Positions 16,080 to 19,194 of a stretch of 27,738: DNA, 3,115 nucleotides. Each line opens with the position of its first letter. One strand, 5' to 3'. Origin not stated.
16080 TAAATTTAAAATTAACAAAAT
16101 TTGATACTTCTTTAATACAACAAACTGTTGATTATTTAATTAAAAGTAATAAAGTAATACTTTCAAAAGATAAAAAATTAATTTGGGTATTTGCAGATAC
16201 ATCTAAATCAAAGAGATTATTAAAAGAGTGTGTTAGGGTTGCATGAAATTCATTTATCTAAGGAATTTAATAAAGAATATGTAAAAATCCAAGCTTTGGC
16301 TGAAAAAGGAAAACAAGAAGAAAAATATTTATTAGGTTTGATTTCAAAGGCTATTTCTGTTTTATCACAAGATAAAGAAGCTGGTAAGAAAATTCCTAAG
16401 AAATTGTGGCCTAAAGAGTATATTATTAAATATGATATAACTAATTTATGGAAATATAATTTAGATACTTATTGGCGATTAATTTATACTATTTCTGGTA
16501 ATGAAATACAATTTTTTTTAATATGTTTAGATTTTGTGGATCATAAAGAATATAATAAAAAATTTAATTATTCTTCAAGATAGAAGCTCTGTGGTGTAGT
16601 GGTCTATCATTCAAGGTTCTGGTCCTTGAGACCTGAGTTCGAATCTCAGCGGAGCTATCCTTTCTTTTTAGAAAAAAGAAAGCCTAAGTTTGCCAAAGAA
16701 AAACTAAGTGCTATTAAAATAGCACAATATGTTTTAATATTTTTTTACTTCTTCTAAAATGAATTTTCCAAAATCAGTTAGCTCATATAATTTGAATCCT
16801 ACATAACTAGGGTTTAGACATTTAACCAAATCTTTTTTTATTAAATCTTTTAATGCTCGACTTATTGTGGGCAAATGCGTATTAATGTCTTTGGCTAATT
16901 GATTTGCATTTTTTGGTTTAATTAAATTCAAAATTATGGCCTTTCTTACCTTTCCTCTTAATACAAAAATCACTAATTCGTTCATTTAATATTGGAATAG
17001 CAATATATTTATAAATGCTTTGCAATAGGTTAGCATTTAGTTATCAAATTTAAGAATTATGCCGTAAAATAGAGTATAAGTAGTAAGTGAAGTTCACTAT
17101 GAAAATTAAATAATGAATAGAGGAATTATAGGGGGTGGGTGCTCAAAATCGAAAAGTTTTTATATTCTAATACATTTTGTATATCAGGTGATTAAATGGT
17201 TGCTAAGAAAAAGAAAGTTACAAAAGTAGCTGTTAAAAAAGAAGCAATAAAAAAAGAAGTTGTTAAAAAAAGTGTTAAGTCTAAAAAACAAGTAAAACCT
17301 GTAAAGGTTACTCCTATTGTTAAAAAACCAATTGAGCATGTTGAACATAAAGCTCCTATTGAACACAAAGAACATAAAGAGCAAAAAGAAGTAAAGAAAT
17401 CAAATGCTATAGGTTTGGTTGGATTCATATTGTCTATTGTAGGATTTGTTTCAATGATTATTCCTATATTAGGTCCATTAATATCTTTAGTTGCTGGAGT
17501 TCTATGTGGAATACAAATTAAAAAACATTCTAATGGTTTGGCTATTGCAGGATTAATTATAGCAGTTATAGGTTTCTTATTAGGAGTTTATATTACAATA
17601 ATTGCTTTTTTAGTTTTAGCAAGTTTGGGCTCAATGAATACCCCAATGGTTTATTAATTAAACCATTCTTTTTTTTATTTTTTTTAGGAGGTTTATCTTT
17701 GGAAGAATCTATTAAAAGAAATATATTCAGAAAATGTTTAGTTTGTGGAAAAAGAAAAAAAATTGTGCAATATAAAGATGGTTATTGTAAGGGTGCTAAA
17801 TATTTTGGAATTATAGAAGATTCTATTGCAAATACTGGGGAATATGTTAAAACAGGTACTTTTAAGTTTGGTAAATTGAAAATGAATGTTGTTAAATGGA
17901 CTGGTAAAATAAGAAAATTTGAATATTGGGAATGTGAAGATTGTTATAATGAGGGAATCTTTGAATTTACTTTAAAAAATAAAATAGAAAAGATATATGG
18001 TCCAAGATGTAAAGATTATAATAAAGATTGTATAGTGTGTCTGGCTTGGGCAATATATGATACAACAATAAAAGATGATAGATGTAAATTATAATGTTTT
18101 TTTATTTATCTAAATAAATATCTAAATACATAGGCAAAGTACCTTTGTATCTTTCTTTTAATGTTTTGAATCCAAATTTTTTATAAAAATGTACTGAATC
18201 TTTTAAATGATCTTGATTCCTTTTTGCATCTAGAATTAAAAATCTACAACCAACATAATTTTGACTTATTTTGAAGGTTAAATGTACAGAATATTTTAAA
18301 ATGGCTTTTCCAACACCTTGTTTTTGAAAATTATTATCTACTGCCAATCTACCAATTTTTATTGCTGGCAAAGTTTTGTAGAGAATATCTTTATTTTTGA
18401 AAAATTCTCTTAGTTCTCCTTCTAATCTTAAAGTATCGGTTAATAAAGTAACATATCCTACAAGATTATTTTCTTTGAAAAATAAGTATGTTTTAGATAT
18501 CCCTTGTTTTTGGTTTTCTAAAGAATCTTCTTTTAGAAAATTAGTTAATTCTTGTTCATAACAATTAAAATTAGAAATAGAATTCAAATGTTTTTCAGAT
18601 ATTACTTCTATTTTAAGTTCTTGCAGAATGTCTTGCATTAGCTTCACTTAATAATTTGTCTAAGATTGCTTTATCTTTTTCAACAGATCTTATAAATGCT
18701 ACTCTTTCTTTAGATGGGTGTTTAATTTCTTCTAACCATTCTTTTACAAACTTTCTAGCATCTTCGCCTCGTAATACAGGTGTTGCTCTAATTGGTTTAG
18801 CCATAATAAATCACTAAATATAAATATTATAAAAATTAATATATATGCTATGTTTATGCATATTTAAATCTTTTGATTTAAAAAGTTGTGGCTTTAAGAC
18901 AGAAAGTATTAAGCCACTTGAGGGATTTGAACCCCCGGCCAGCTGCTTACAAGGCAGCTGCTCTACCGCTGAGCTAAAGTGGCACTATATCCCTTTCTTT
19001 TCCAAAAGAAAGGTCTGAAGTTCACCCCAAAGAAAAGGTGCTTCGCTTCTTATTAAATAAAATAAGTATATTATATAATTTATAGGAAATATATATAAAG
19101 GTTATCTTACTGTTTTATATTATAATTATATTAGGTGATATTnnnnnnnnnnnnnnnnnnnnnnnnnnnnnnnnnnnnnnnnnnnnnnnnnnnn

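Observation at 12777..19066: Same-strand ~70-nt three-hairpin intergenic module present in three copies, with covarying stems and a conserved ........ loop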

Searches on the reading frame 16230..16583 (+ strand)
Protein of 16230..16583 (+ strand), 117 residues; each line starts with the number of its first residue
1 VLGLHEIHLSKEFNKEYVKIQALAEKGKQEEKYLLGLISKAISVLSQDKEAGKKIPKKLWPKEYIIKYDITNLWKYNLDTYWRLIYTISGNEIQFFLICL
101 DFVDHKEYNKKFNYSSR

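Call 49: search_protein_families(library=pfam, proteins=[window:16230-16583:+], max_evalue=0.01)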
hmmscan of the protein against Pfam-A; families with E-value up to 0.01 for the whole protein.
window:16230-16583:+ (117 aa): 2 families
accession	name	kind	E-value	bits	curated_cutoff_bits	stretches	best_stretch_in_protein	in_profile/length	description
PF05016.21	ParE_toxin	-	0.0023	18.9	23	1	7-94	1-78/89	ParE toxin of type II toxin-antitoxin system, parDE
PF24732.2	ParE_like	-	0.0035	17.8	24.4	0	72-110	33-67/67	ParE-like toxin domain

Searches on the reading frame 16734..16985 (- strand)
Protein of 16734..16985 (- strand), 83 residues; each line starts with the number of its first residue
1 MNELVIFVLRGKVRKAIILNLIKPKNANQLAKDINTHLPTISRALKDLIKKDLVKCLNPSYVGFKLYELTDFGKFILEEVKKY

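Call 49: search_protein_families(library=pfam, proteins=[window:16734-16985:-], max_evalue=0.01)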
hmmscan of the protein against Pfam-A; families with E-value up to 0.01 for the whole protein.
window:16734-16985:- (83 aa): 8 families
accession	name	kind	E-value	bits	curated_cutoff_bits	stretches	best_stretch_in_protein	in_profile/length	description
PF25213.1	HVO_A0261_N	-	2.7e-05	24.4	35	1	7-82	6-76/86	HVO_A0261 N-terminal domain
PF01047.28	MarR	-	0.00042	20.6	24.6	1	24-55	17-48/59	MarR family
PF01978.25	TrmB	-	0.0033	17.7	25.6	1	23-60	21-58/68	Sugar-specific transcriptional regulator TrmB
PF13545.12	HTH_Crp_2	-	0.0043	17.4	27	1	28-55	26-53/70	Crp-like helix-turn-helix domain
PF13730.12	HTH_36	-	0.0064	16.7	25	1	28-53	29-54/55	Helix-turn-helix domain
PF13463.12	HTH_27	-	0.0069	17.1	22.2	1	15-70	5-65/68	Winged helix DNA-binding domain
PF14947.12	HTH_45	-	0.0088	16.5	25.5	0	18-83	11-72/77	Winged helix-turn-helix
PF07381.18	EarA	-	0.0095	16.2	22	0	10-79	7-89/90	EarA-like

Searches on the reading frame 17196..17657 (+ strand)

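Call 49: search_protein_families(library=pfam, proteins=[window:17196-17657:+], max_evalue=0.01)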
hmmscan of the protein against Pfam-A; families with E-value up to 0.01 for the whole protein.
window:17196-17657:+ (153 aa): 2 families
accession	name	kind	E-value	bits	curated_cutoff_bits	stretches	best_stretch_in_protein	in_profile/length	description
PF13197.11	DUF4013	-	0.0012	19.1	26.9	1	74-145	45-120/168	Protein of unknown function (DUF4013)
PF13828.11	DUF4190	-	0.0045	17.2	35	1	74-131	3-60/62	Domain of unknown function (DUF4190)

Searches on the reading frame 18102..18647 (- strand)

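Call 50: search_protein_families(library=pfam, proteins=[window:18102-18647:-], max_evalue=0.01)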
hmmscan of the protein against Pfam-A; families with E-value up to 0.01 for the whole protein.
window:18102-18647:- (181 aa): 4 families
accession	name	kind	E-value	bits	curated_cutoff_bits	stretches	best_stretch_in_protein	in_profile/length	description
PF13508.13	Acetyltransf_7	-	1.1e-09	39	27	1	57-161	9-83/84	Acetyltransferase (GNAT) domain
PF00583.31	Acetyltransf_1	-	1.3e-08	35.6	20.7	1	48-160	30-116/116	Acetyltransferase (GNAT) family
PF13673.13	Acetyltransf_10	-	1.8e-08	34.9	23.6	1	32-167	11-114/128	Acetyltransferase (GNAT) domain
PF21926.2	FeeM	-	3.5e-05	24.1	27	1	51-165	34-141/158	N-acyl amino acid synthase FeeM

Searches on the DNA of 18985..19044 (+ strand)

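Call 52: build_rna_model(alignment_id=A2, structure=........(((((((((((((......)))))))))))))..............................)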
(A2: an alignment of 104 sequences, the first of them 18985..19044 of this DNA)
Model R1 built from alignment A2 (104 sequences, 70 columns); structure: as given.
model positions 58; base pairs 13; branch points 0; effective number of sequences 29.12; information 0.961 bits per position. Calibrated on 0.2 Mb of random sequence (short: E-values are rough).
structure used (alignment columns):
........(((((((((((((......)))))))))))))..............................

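Call 53: search_with_rna_model(model_id=R1, source=window, filters=off, max_evalue=10, show_alignments=6)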
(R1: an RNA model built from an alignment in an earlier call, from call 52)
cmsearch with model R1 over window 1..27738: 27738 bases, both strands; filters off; matches with E-value up to 10: 91.
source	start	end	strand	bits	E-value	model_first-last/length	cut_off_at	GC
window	18985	19043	+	58.4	2.5e-14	1-58/58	no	0.39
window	16652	16709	+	46.8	3.6e-11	1-58/58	no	0.31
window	12773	12827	+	37.1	1.5e-08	1-58/58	no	0.38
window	18992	19013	-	25.2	2.7e-05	8-30/58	no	0.36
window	16660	16682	-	22.2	0.00018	9-29/58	no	0.22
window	20771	20846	-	13.1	0.053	1-58/58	no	0.22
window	25259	25273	+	12.5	0.079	12-26/58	no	0.2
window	25259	25273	-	12.4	0.085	12-26/58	no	0.2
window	1665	1687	+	10.6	0.26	1-58/58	no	0.13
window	7167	7181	+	10.5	0.28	12-26/58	no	0.2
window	9808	9826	-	10.2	0.33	1-58/58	no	0.16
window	27133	27152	+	9.7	0.47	1-58/58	no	0.1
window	4263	4290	-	9.4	0.54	1-58/58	no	0.29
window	20265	20284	-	9.1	0.67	1-58/58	no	0.2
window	14018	14036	+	8.7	0.86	1-58/58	no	0.21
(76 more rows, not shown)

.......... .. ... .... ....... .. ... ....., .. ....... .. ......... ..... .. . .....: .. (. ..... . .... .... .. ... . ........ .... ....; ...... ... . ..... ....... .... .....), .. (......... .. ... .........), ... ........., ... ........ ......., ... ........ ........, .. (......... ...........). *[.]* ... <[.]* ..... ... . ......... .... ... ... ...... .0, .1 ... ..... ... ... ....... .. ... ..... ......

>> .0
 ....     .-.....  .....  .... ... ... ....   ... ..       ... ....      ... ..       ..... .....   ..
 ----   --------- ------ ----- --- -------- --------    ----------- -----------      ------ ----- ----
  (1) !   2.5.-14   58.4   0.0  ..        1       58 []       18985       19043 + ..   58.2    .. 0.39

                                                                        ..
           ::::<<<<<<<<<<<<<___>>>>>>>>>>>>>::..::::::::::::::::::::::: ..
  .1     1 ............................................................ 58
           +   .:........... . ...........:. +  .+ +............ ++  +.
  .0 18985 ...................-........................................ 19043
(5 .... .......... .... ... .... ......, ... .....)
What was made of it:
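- Checked: Nothing is found at 22290-22325 (call 53).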

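Call 54: search_with_rna_model(model_id=R1, sources=[L018, L019, L020, L021, L022, L023, L025, L026, L027, L028, L029, L030, L031, L032, L033, L034, L035, L036, L037, L038, L039, L040, L041, L043, L044, L045, L046, L048, L049, L050, L051, L052, L053, L055, L057, L058, L059, L060, L061, L062, L063, L064, L065, L066, L068, L069, L070, L071, L073, L075, L076, L078, L080, L081, L083, L084, L085, L086, L087, L089, L090, L091, L092, L093, L094, L095, L096, L098, L099, L101, L102], max_evalue=0.001)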
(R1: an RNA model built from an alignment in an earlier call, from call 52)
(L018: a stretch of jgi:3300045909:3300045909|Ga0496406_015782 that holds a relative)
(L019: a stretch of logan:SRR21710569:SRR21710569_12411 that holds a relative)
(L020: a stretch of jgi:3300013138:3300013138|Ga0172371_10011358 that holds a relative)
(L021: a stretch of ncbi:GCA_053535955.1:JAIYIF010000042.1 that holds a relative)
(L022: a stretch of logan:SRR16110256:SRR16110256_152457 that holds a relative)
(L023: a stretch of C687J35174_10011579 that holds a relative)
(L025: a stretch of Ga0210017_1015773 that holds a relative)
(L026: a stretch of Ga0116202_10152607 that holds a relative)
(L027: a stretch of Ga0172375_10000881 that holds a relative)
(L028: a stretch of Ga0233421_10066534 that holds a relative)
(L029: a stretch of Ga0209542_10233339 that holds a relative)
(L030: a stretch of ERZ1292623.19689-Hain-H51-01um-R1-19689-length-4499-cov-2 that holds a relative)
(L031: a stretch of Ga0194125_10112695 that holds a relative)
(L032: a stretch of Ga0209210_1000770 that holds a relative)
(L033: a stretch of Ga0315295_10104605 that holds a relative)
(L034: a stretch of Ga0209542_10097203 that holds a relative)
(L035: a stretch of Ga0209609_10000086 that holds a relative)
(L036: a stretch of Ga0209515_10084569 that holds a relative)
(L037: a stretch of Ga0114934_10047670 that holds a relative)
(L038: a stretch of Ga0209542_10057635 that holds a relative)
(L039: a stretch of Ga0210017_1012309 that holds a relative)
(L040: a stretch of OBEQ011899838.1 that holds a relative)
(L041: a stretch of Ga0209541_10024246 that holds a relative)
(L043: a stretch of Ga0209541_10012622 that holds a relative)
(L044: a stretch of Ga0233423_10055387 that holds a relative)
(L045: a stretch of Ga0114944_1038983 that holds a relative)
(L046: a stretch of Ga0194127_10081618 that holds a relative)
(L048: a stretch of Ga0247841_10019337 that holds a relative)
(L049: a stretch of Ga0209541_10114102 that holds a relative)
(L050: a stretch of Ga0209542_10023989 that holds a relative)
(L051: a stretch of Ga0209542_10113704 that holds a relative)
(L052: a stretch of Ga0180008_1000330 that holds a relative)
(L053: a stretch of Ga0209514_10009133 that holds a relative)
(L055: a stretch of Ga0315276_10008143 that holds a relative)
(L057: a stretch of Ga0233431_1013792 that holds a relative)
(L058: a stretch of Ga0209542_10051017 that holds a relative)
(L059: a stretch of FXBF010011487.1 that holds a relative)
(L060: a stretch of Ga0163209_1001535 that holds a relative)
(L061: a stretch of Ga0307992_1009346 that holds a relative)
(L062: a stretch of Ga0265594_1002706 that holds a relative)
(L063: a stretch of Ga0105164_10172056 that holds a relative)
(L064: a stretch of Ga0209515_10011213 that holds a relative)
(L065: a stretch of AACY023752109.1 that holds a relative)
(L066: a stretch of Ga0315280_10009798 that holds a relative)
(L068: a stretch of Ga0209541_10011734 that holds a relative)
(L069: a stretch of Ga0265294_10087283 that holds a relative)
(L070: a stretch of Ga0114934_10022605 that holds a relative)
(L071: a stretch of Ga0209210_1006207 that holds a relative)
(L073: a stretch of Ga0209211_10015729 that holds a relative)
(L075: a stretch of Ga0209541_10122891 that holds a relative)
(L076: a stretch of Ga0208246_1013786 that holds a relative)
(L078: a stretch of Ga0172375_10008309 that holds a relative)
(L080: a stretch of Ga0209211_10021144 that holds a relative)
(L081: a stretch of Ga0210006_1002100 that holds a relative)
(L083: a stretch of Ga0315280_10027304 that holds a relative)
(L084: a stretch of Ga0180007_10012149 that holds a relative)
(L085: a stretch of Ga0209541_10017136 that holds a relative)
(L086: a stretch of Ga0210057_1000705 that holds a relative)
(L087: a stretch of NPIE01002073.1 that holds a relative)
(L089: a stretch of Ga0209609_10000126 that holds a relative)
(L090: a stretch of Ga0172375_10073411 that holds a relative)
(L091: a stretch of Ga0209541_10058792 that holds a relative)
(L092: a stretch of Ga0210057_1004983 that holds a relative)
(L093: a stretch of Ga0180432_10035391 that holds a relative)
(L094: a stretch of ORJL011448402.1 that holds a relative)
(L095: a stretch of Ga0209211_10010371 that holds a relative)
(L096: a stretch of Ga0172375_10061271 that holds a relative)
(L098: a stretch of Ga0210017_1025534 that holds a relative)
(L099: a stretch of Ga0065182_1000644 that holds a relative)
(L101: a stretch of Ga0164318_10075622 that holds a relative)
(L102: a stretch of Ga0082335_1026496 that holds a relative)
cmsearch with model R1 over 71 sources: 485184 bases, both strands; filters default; matches with E-value up to 0.001: 159.
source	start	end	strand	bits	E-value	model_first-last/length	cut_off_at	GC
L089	6839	6895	-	66.3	3.2e-15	1-58/58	no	0.35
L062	5798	5854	+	65.4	5.3e-15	1-58/58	no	0.33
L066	9807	9864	-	63.8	1.5e-14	1-58/58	no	0.4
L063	938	996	-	63.8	1.5e-14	1-58/58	no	0.39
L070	238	294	-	63.4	1.8e-14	1-58/58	no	0.32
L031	1245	1301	+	63.4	1.9e-14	1-58/58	no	0.4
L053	4499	4556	-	62.9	2.6e-14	1-58/58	no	0.4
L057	4028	4089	-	62.8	2.7e-14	1-58/58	no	0.26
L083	4867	4923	-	62.5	3.4e-14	1-58/58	no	0.33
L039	116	173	-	61.4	6.7e-14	1-58/58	no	0.45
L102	1208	1265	+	60.9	8.9e-14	1-58/58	no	0.41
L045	1337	1394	+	60.9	9e-14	1-58/58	no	0.33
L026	401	456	-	60.8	9.8e-14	1-58/58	no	0.41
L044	1198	1256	+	60.6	1.1e-13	1-58/58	no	0.44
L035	5365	5419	-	60.6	1.1e-13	1-58/58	no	0.36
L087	8941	9001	+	60.2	1.4e-13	1-58/58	no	0.48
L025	1549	1606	+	60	1.6e-13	1-58/58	no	0.45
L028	317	379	-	60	1.6e-13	1-58/58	no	0.35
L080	36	97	+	59.6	2e-13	1-58/58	no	0.39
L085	621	678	+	59.6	2.1e-13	1-58/58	no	0.38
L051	2522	2579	+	59.5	2.2e-13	1-58/58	no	0.43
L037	1113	1169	-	59.4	2.4e-13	1-58/58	no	0.37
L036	168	224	+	59.2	2.6e-13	1-58/58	no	0.46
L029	317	374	-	59.1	2.8e-13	1-58/58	no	0.33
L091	791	849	-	58.8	3.3e-13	1-58/58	no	0.42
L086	2309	2366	-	58.8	3.4e-13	1-58/58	no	0.5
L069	2214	2270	+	58.3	4.5e-13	1-58/58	no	0.4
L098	987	1044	+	58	5.6e-13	1-58/58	no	0.5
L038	2156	2217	-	57.5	7.8e-13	1-58/58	no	0.44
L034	2064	2125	+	57.3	8.9e-13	1-58/58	no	0.48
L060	183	241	+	57.1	1e-12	1-58/58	no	0.39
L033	2054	2110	+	57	1.1e-12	1-58/58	no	0.39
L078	12208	12264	+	56.3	1.6e-12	1-58/58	no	0.37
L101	15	71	+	56.1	1.8e-12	1-58/58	no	0.4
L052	12262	12320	-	56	2e-12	1-58/58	no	0.41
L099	12081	12138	+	55.9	2.1e-12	1-58/58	no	0.52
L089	9685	9741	+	55.9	2.1e-12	1-58/58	no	0.33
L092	1720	1779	+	55.9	2.1e-12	1-58/58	no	0.32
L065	7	66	+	55.9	2.2e-12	1-58/58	no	0.35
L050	827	888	+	55.7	2.4e-12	1-58/58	no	0.5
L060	366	424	+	55.6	2.5e-12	1-58/58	no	0.39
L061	4236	4290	-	55.6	2.5e-12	1-58/58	no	0.35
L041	3664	3725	+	55.4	2.9e-12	1-58/58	no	0.44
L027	4955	5015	-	55.4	2.9e-12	1-58/58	no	0.43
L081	14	76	-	55.2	3.2e-12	1-58/58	no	0.49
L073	3377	3436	+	55.2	3.2e-12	1-58/58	no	0.43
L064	5760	5821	+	55.1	3.4e-12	1-58/58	no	0.44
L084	6114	6173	-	54.7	4.4e-12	1-58/58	no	0.32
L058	4390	4451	+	54.6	4.7e-12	1-58/58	no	0.27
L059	2377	2437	-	54.5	4.9e-12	1-58/58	no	0.41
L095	5721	5782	-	54.5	5.1e-12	1-58/58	no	0.48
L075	2432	2492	+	54.4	5.3e-12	1-58/58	no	0.44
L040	3516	3571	-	54.1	6.6e-12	1-58/58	no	0.41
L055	1341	1399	-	53.9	7.2e-12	1-58/58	no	0.34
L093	308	364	-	53.8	7.8e-12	1-58/58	no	0.39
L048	2545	2599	-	53.8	7.9e-12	1-58/58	no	0.33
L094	2591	2645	-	53.5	9.5e-12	1-58/58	no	0.36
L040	3459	3522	+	53.4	1e-11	1-58/58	no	0.52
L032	329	389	-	53.3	1.1e-11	1-58/58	no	0.43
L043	273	329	+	52.8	1.4e-11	1-58/58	no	0.39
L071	4897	4955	-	52.8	1.4e-11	1-58/58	no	0.42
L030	2323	2382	-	52.3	2e-11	1-58/58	no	0.43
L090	137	191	+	51.1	4.3e-11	1-58/58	no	0.36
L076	1048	1105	-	51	4.6e-11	1-58/58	no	0.36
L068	5119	5175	-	50.3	6.9e-11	1-58/58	no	0.33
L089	9585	9645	-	49.6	1.1e-10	1-58/58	no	0.28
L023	4134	4195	-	49.5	1.1e-10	1-58/58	no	0.47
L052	6767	6824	-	47.5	4e-10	1-58/58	no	0.36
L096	226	287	-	45.9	1.1e-09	1-58/58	no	0.35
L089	9778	9836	-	44.7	2.4e-09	1-58/58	no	0.31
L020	10765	10822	-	44.4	2.9e-09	1-58/58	no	0.38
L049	617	671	+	43.9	3.9e-09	1-58/58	no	0.38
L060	75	131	+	41.9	1.4e-08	1-58/58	no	0.25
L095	292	349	+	41.4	1.8e-08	1-58/58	no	0.4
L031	1465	1524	+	40.9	2.6e-08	1-58/58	no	0.4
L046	2401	2450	+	40.6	3.1e-08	1-50/58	3'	0.38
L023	4067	4123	+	40.2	3.9e-08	1-58/58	no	0.4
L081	39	92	+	40.1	4.3e-08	1-58/58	no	0.46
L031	966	1023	+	38.3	1.3e-07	1-58/58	no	0.48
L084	5756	5809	-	37.5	2.2e-07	1-58/58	no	0.41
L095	3339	3399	+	35.4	8.1e-07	1-58/58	no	0.41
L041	3033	3094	-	35.2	8.8e-07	1-58/58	no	0.44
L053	7540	7597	-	34.1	1.8e-06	1-58/58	no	0.33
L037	1058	1115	+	33.5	2.6e-06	1-58/58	no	0.36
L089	6748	6804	+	33.5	2.6e-06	1-58/58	no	0.28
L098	3113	3172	-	32.7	4.4e-06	1-58/58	no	0.33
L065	1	43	-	32.1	6.3e-06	1-44/58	3'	0.37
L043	264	304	-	31.7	8e-06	5-44/58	no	0.39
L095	5673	5726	+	31.2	1.1e-05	1-58/58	no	0.48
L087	9095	9151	-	30.9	1.3e-05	1-58/58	no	0.33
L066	8796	8851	+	29.9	2.6e-05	1-58/58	no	0.36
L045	1342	1368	-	29.6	2.9e-05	6-32/58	no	0.37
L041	3539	3600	+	29.6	3.1e-05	1-58/58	no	0.45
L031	1461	1497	-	29.5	3.2e-05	5-42/58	no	0.41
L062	5795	5830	-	29.5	3.2e-05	5-41/58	no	0.33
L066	2930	2989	-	29.4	3.5e-05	1-58/58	no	0.27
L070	155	216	-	29.2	3.8e-05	1-58/58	no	0.35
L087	8993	9045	-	28.8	4.9e-05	1-58/58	no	0.38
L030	2349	2377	+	28.3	6.9e-05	6-32/58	no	0.34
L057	4051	4104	+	28.3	7e-05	1-58/58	no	0.33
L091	818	843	+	28.2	7.2e-05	7-31/58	no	0.35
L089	6863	6891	+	28.2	7.4e-05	5-33/58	no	0.34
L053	5751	5811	-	28.1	7.7e-05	1-58/58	no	0.43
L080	43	65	-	28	8.3e-05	8-30/58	no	0.3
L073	3373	3411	-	27.9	8.5e-05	5-42/58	no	0.36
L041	3661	3696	-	27.7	9.8e-05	5-41/58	no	0.39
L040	3462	3493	-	27.6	0.0001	5-34/58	no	0.44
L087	8656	8714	-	27.6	0.00011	1-58/58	no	0.25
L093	178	227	-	27.5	0.00011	1-58/58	no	0.26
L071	4713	4774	-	27.5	0.00011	1-58/58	no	0.48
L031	1247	1277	-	27.4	0.00012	5-35/58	no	0.42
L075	2434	2463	-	27.3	0.00013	5-35/58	no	0.43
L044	1200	1232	-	27.3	0.00013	5-35/58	no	0.39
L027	4985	5008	+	27.3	0.00013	8-30/58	no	0.33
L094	2614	2653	+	27.2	0.00013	5-44/58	no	0.4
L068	5145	5168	+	27.2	0.00014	8-30/58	no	0.29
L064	5763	5792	-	27.2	0.00014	5-34/58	no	0.43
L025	1555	1579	-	27.1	0.00015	7-31/58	no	0.36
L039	143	167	+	27.1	0.00015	7-31/58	no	0.36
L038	2185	2214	+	27.1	0.00015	5-34/58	no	0.37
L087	8945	8974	-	27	0.00015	5-33/58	no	0.4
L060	72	107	-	26.9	0.00016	5-41/58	no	0.25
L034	2067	2096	-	26.9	0.00016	5-34/58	no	0.43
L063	967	989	+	26.9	0.00016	8-30/58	no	0.3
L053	4526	4549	+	26.8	0.00017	8-30/58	no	0.25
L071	4925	4948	+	26.8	0.00017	8-30/58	no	0.25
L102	1215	1238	-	26.7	0.00019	8-30/58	no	0.38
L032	570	626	+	26.5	0.00021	1-58/58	no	0.39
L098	993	1017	-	26.5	0.00022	7-31/58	no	0.4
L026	428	449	+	26.4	0.00022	8-30/58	no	0.32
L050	830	859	-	26.3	0.00023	5-34/58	no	0.47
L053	4735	4842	-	26.3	0.00024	1-58/58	no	0.42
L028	348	372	+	26.1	0.00027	8-30/58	no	0.32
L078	12215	12237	-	26.1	0.00028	8-30/58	no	0.3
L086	2336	2360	+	25.9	0.00031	7-31/58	no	0.44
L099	12087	12111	-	25.9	0.00031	7-31/58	no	0.44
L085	7447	7477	+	25.9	0.00031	5-34/58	no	0.39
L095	5750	5779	+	25.8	0.00032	5-34/58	no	0.4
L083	4892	4918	+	25.7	0.00036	6-32/58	no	0.33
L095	5677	5704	-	25.5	0.00041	5-33/58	no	0.43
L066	9835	9857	+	25.4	0.00041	8-30/58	no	0.35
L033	2199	2255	+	25.3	0.00044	1-58/58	no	0.32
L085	628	649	-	25.2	0.00047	8-30/58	no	0.36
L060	179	215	-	25.2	0.00048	5-42/58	no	0.43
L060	362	398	-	25.2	0.00048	5-42/58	no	0.43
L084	6141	6169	+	25.1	0.00049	5-33/58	no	0.24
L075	2306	2367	+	25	0.00055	1-58/58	no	0.47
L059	2405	2430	+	25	0.00055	8-30/58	no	0.38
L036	175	197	-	24.8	0.0006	8-30/58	no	0.39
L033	2056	2084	-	24.8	0.00061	5-35/58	no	0.38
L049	624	645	-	24.8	0.00061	8-30/58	no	0.36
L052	12292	12313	+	24.8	0.00061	8-30/58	no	0.36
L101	22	43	-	24.8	0.00061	8-30/58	no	0.36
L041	3062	3105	+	24.8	0.00063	5-43/58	no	0.43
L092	1724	1752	-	24.6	0.00071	5-33/58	no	0.28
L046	2409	2429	-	24.5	0.00072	9-29/58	no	0.19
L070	266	286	+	24.5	0.00072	9-29/58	no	0.19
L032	357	382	+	24.5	0.00074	8-30/58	no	0.31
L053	7204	7229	+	24.3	0.00083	7-31/58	no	0.42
